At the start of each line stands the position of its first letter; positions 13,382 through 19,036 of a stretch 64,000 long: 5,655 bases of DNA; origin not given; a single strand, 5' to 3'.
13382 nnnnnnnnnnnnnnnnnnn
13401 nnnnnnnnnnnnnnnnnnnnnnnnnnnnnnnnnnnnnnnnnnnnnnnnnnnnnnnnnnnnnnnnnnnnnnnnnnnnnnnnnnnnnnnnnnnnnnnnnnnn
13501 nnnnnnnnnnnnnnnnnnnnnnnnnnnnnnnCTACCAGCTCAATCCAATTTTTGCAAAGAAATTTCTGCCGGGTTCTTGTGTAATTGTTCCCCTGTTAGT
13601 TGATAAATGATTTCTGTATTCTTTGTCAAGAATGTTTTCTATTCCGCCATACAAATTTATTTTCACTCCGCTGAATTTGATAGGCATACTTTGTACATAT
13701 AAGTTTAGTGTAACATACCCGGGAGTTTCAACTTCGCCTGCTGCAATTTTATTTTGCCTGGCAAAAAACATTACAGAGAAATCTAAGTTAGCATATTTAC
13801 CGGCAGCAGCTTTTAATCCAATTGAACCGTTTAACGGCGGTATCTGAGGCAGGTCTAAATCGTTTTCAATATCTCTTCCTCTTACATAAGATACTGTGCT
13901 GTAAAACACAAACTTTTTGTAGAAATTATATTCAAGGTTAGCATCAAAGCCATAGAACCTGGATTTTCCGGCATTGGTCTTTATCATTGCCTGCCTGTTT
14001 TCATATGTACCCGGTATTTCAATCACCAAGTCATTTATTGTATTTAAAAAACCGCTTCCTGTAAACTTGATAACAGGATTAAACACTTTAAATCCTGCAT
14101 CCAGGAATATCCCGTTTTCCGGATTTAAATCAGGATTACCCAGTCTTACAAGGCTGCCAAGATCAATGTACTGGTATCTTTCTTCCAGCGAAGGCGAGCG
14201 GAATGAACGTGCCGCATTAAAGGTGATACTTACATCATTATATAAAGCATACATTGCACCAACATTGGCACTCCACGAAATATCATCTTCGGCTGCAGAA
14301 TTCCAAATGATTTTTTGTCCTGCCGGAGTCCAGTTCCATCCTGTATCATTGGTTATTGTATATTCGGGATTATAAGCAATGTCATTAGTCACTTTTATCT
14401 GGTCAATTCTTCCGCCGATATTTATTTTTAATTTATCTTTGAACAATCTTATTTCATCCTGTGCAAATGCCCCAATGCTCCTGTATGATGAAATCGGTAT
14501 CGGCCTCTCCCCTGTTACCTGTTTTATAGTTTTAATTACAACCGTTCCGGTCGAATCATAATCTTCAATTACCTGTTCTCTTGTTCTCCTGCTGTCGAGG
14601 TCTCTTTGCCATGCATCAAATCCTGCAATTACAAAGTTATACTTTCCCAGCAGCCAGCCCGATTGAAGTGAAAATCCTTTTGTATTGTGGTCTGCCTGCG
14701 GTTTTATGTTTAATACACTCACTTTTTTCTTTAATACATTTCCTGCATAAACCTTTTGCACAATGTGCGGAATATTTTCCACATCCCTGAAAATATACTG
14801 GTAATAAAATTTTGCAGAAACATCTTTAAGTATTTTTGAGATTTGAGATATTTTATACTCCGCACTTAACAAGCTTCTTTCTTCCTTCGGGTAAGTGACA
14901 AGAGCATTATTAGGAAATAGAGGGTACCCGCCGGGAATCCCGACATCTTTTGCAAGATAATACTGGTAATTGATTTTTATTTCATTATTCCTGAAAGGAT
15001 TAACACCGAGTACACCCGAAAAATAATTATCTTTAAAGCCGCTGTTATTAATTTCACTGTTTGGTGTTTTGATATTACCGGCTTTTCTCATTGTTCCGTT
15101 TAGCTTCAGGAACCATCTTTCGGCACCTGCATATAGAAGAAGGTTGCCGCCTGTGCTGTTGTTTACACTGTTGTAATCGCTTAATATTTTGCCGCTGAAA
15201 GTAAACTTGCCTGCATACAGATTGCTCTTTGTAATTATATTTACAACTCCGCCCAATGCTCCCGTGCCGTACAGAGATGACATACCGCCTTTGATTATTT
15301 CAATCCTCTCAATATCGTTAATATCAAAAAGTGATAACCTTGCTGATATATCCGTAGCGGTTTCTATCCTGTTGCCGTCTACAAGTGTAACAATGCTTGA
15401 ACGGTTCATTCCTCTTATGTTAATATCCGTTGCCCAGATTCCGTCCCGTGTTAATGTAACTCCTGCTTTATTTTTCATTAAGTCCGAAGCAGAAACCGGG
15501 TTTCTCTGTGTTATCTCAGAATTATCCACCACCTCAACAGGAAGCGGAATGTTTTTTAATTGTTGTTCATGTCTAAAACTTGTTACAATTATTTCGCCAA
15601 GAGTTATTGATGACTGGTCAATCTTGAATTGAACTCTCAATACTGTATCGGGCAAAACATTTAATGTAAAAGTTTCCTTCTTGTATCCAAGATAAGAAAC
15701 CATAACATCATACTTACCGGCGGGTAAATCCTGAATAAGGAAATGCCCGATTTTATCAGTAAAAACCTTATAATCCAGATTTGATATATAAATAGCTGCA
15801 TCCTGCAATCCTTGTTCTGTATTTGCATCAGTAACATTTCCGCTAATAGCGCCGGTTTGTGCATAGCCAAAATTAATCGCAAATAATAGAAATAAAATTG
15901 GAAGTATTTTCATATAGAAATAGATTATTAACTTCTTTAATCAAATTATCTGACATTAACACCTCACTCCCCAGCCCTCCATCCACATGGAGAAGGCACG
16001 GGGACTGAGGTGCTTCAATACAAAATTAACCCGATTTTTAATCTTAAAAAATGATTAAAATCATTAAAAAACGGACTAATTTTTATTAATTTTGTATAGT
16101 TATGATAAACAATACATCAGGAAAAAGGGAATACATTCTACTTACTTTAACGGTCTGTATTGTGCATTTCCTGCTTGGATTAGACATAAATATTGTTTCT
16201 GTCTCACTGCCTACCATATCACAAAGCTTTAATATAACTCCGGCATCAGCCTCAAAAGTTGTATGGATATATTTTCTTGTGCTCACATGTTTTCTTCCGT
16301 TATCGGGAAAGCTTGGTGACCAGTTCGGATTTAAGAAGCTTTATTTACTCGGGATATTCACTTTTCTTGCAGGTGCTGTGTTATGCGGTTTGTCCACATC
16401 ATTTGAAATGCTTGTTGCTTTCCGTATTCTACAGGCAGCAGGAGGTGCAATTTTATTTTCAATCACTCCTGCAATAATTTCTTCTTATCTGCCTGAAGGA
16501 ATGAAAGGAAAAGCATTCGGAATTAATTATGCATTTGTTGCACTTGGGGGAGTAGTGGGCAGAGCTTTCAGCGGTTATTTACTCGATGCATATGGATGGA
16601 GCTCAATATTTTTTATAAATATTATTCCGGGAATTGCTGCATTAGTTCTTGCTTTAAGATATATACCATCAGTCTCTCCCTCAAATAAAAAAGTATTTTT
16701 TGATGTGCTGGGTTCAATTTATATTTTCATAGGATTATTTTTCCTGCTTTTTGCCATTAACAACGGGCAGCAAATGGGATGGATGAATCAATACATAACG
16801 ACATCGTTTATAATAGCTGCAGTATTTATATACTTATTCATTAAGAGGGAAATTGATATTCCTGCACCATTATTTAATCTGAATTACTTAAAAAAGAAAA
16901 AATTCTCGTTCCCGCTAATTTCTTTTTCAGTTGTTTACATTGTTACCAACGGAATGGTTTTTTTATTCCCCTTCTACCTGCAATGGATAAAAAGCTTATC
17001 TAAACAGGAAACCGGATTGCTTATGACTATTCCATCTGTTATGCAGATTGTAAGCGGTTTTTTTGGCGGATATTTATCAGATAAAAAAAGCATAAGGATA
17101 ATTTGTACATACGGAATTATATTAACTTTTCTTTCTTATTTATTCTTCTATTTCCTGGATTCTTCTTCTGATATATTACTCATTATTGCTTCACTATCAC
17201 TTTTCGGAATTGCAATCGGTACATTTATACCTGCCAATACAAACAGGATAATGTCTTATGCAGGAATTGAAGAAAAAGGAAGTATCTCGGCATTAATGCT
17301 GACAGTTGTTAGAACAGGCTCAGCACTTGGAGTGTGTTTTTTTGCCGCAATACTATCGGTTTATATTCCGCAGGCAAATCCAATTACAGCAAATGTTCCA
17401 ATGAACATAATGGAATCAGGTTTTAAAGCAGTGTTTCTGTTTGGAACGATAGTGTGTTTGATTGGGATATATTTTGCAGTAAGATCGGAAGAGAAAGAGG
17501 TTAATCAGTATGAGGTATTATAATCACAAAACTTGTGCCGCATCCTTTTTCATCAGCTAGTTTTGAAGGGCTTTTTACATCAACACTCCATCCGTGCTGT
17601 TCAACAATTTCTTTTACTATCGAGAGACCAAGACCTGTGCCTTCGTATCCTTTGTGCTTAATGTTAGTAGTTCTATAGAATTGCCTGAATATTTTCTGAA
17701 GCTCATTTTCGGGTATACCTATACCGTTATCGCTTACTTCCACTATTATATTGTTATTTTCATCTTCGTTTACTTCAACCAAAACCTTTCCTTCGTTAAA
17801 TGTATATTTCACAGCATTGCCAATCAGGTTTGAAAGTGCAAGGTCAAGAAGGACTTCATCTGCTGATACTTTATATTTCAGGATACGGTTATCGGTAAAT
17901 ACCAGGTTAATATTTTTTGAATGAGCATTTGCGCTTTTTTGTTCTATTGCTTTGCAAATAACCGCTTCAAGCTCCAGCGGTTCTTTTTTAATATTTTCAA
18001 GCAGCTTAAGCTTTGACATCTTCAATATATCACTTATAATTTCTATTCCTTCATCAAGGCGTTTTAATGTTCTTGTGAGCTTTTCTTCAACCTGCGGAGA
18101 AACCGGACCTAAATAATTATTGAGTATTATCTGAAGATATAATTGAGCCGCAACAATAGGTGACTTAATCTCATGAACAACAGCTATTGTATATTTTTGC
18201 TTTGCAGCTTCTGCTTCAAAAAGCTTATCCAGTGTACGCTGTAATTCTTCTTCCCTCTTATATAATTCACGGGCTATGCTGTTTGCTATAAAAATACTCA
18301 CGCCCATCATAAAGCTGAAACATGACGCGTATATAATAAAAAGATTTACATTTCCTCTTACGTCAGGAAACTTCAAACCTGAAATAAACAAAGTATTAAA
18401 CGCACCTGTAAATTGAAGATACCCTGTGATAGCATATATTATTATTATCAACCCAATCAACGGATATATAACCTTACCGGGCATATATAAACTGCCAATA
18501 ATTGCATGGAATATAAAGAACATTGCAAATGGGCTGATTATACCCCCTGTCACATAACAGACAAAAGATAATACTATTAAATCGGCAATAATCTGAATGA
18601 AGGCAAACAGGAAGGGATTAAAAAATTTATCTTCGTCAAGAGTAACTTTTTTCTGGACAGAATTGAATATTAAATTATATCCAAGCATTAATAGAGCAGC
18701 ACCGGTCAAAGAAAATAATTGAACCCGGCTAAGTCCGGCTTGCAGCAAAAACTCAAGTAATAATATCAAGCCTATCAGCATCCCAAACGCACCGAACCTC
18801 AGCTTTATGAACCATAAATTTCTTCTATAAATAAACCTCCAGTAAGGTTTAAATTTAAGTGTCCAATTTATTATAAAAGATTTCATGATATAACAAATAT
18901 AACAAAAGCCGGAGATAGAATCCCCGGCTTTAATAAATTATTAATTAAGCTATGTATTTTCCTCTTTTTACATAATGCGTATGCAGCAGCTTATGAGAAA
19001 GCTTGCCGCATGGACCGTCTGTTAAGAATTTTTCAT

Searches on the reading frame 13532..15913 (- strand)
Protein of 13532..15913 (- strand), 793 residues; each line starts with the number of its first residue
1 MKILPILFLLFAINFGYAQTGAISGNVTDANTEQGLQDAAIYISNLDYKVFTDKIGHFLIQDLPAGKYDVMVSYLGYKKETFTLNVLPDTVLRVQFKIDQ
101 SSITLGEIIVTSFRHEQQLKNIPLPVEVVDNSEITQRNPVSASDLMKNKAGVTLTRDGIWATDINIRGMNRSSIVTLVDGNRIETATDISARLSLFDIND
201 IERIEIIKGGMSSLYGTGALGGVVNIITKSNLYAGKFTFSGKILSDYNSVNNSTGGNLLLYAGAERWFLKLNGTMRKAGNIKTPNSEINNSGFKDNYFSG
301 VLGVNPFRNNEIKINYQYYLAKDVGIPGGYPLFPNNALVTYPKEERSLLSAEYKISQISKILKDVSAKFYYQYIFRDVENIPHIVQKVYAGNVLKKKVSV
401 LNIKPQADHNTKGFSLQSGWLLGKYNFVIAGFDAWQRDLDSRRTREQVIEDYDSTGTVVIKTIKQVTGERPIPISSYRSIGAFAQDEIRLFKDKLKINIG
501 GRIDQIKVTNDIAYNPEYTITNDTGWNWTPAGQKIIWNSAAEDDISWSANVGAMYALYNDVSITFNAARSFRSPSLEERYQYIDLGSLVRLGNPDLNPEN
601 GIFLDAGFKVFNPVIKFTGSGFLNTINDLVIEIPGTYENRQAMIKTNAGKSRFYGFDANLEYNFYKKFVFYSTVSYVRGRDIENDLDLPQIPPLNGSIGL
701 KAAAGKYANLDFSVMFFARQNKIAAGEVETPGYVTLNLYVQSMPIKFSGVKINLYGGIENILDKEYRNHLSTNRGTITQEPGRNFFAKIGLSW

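Call 10: search_protein_families(library=pfam, proteins=[window:13532-15913:-])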
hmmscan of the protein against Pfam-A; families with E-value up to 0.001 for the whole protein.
window:13532-15913:- (793 aa): 5 families
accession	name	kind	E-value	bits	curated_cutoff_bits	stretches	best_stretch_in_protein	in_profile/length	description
PF00593.30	TonB_dep_Rec_b-barrel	-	2e-36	127.3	27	1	314-761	32-436/436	TonB dependent receptor-like, beta-barrel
PF07715.20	Plug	-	1.4e-23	83.9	23.9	1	119-223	2-107/107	TonB-dependent Receptor Plug Domain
PF13715.12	CarbopepD_reg_2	-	3.6e-17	62.6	32.2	1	23-110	1-88/88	CarboxypepD_reg-like domain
PF13620.12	CarboxypepD_reg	-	6.6e-13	49.3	32.3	1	23-97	2-80/82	Carboxypeptidase regulatory-like domain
PF09430.16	EMC7_beta-sandw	-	3.6e-05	24.4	26.6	1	34-148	5-117/122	ER membrane protein complex subunit 7, beta-sandwich domain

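Call 61: find_homologous_proteins(query=window:13532-15913:-, max_evalue=1e-100)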
Query window:13532-15913:- (793 aa): 692 proteins with E <= 1e-100 among 8000 candidates; the best 120 are listed.
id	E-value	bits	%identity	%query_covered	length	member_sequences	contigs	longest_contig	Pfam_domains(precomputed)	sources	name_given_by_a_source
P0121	0.0e+0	1786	100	100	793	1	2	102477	PF13715.13,PF07715.21,PF13620.13,PF00593.31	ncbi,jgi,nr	ncbi:MAG: TonB-dependent receptor [Ignavibacteriae bacterium]|nr:MAG: TonB-dependent receptor [Ignav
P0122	0.0e+0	1438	79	100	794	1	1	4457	PF13715.13,PF07715.21,PF13620.13,PF00593.31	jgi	jgi:hemoglobin/transferrin/lactoferrin receptor protein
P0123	0.0e+0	1419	78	100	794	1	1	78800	PF13715.13,PF07715.21,PF13620.13,PF00593.31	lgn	-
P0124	0.0e+0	1242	68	100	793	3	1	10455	PF13715.13,PF07715.21,PF13620.13,PF00593.31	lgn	-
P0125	0.0e+0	1015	57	100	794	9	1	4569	PF13715.13,PF07715.21,PF13620.13,PF00593.31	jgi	jgi:hemoglobin/transferrin/lactoferrin receptor protein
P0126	9.5e-298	1008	57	100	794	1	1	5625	PF13715.13,PF07715.21,PF13620.13,PF00593.31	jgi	jgi:hemoglobin/transferrin/lactoferrin receptor protein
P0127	3.5e-297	1006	58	98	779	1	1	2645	PF13715.13,PF07715.21,PF13620.13,PF00593.31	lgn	-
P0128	1.0e-296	1004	57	100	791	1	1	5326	PF13715.13,PF07715.21,PF13620.13,PF00593.31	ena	-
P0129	9.5e-280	948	72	72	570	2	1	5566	PF00593.31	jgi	jgi:hemoglobin/transferrin/lactoferrin receptor protein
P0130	1.0e-278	945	54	98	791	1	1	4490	PF13715.13,PF07715.21,PF13620.13,PF00593.31,PF09430.17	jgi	jgi:hemoglobin/transferrin/lactoferrin receptor protein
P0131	1.3e-273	928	53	100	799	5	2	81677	PF13715.13,PF07715.21,PF13620.13,PF00593.31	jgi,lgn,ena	-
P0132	2.1e-273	927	53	100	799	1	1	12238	PF13715.13,PF07715.21,PF13620.13,PF00593.31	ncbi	-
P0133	2.0e-268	911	52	98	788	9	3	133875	PF13715.13,PF07715.21,PF13620.13,PF00593.31,PF22904.4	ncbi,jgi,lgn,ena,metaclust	ncbi:MAG TPA: TonB-dependent receptor [Ignavibacteria bacterium]|metaclust:\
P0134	1.3e-267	908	52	98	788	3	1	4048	PF13715.13,PF07715.21,PF13620.13,PF00593.31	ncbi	-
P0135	6.8e-265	899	51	100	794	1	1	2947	PF13715.13,PF07715.21,PF13620.13,PF00593.31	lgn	-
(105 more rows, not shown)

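Call 62: find_encoding_contigs(protein=P0123, flank=6000, max_places=3)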
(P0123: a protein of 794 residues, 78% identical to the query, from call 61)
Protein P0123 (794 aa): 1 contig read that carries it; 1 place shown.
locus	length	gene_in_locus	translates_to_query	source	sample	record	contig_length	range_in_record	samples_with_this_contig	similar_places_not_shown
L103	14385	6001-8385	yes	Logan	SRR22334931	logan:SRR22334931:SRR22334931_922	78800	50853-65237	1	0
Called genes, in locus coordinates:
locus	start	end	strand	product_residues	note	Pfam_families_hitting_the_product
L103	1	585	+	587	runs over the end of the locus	PF00111:Fer2 (weak), PF13510:Fer2_4, PF12838:Fer4_7, PF14697:Fer4_21 (weak), PF00037:Fer4 (weak), PF13237:Fer4_10, PF12838:Fer4_7, PF13187:Fer4_9, +8 more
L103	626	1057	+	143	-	PF02662:FlpD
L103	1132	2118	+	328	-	PF01058:Oxidored_q6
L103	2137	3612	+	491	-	PF27537:HoxH, PF00374:NiFeSe_Hases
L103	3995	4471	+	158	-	PF01750:HycI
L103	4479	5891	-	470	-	PF00083:Sugar_tr, PF07690:MFS_1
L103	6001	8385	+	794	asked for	PF13620:CarboxypepD_reg, PF13715:CarbopepD_reg_2, PF07715:Plug, PF00593:TonB_dep_Rec_b-barrel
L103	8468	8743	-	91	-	-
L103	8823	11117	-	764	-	PF00390:malic, PF03949:Malic_M, PF01515:PTA_PTB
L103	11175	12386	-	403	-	PF00155:Aminotran_1_2, PF12897:Asp_aminotransf (weak)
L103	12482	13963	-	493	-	PF13187:Fer4_9 (faint), PF13237:Fer4_10 (faint), PF14697:Fer4_21 (faint), PF00037:Fer4 (faint), PF12837:Fer4_6 (faint), PF12838:Fer4_7 (weak), PF13484:Fer4_16 (faint)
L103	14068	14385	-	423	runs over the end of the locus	PF01855:POR_N, PF17147:PFOR_II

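Call 63: find_encoding_contigs(protein=P0122, flank=6000, max_places=3)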
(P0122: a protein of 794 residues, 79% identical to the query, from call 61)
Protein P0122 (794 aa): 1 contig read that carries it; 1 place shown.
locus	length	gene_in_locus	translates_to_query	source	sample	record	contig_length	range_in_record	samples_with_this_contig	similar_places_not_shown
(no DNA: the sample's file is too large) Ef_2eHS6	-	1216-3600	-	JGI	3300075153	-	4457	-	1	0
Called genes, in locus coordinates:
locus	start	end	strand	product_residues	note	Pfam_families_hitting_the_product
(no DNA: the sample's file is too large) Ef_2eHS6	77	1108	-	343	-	PF00083:Sugar_tr, PF07690:MFS_1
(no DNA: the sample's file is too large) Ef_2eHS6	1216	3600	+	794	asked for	PF13620:CarboxypepD_reg, PF13715:CarbopepD_reg_2, PF07715:Plug, PF00593:TonB_dep_Rec_b-barrel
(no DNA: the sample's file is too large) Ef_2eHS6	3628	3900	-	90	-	-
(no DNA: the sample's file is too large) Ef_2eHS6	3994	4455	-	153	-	?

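Call 64: find_encoding_contigs(protein=P0121, flank=10000, max_places=3)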
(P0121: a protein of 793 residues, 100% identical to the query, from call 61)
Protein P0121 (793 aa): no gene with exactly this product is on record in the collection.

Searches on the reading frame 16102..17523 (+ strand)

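Call 10: search_protein_families(library=pfam, proteins=[window:16102-17523:+])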
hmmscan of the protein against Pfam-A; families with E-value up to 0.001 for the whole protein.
window:16102-17523:+ (473 aa): 2 families
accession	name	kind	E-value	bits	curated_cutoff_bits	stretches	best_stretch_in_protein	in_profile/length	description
PF07690.21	MFS_1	-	1.7e-54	185.5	33.4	1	18-410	1-346/347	Major Facilitator Superfamily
PF00083.30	Sugar_tr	-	8e-09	35.3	22.3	1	15-184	2-188/452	Sugar (and other) transporter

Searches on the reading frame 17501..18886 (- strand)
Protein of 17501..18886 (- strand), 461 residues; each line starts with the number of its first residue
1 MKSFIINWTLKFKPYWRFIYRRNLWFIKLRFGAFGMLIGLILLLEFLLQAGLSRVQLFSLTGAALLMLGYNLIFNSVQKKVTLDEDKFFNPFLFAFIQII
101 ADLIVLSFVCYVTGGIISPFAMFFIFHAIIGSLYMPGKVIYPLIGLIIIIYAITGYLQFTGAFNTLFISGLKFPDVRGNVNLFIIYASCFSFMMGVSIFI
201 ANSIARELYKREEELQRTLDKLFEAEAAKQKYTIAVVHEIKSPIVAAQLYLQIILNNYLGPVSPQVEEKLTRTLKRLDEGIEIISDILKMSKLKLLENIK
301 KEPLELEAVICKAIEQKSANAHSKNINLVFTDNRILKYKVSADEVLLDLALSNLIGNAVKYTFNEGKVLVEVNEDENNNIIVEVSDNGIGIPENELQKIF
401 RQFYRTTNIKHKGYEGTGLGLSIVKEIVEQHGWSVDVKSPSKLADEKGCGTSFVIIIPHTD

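Call 33: search_protein_families(library=pfam, proteins=[window:17501-18886:-])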
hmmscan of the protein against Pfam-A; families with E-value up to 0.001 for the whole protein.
window:17501-18886:- (461 aa): 3 families
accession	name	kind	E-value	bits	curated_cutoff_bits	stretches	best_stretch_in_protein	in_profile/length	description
PF02518.31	HATPase_c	-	1.7e-28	99.7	26.4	1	343-459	2-109/111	Histidine kinase-, DNA gyrase B-, and HSP90-like ATPase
PF00512.31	HisKA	-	1.2e-05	25.7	26.9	1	235-293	8-63/66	His Kinase A (phospho-acceptor) domain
PF13589.12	HATPase_c_3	-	0.00016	22.2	25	1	349-419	5-77/137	Histidine kinase-, DNA gyrase B-, and HSP90-like ATPase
